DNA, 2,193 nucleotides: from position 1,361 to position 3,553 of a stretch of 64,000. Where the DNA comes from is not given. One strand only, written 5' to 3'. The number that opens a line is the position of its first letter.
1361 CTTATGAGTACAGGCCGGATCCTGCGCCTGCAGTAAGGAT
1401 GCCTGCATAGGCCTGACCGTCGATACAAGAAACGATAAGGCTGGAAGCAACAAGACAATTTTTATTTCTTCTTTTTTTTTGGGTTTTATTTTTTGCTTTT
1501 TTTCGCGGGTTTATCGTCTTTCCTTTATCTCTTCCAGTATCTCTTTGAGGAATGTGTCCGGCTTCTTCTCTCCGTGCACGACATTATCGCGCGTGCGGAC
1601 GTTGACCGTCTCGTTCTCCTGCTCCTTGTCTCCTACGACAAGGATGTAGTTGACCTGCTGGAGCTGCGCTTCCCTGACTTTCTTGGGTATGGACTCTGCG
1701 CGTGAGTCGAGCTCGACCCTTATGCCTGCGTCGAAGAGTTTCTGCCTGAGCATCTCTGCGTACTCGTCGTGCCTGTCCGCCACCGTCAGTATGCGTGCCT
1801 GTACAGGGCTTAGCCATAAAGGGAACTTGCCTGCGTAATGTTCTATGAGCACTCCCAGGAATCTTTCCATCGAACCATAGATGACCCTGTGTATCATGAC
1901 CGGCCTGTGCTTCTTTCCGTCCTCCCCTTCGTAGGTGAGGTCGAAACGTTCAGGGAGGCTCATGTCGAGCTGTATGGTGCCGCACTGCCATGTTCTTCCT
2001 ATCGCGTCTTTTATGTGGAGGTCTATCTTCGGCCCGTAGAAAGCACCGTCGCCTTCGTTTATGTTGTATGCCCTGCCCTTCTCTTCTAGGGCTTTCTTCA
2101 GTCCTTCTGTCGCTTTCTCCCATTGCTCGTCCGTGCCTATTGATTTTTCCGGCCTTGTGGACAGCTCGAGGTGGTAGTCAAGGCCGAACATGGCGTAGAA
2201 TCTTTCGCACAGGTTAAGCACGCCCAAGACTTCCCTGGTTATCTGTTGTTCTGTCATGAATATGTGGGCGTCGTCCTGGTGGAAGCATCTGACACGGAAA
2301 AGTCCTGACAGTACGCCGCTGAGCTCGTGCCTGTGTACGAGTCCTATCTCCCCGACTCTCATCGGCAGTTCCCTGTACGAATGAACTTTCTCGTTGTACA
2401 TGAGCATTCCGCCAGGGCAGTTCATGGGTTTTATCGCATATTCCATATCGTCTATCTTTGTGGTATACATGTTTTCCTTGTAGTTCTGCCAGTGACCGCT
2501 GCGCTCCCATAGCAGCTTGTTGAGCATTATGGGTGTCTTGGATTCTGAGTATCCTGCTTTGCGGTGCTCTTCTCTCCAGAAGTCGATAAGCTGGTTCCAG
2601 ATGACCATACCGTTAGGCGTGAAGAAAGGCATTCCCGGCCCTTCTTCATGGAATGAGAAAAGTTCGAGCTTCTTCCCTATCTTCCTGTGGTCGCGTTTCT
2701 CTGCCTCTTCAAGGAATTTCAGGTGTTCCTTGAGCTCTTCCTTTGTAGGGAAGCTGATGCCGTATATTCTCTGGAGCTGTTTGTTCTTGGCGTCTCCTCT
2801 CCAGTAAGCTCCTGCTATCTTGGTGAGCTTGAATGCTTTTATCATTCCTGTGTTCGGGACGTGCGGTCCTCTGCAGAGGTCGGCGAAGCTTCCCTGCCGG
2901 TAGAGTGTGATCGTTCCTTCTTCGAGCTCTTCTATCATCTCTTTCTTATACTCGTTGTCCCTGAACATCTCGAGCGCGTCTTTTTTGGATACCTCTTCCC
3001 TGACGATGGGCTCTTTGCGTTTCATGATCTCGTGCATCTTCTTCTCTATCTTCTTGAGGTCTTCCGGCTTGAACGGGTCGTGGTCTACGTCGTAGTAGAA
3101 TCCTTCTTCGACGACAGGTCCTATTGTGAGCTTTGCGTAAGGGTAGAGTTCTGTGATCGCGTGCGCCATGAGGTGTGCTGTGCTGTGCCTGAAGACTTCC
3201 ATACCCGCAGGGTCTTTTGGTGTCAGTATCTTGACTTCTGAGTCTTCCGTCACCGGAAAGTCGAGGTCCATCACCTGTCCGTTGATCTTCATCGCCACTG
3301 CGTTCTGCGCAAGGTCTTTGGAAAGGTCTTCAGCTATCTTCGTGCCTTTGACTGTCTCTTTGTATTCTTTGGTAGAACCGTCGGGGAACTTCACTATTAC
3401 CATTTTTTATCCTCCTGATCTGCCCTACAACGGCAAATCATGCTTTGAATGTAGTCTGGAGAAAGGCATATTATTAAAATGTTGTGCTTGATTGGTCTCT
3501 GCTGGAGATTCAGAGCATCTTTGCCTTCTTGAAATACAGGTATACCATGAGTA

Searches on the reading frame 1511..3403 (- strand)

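Call 46: search_protein_families(library=pfam, proteins=[window:1511-3403:-], max_evalue=0.001)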
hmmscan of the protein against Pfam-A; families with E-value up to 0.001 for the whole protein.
window:1511-3403:- (630 aa): 4 families
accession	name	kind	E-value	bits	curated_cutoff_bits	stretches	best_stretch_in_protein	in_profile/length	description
PF00587.30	tRNA-synt_2b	-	7.2e-45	153.7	29.3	1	313-523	1-179/179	tRNA synthetase class II core domain (G, H, P, S and T)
PF03129.25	HGTP_anticodon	-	2.5e-22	79.2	21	1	535-624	1-93/94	Anticodon binding domain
PF07973.19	tRNA_SAD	-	5.2e-19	68.4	24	1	165-214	1-44/44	Threonyl and Alanyl tRNA synthetase second additional domain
PF02824.27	TGS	-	1.3e-06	28.8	22.2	1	3-61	2-60/60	TGS domain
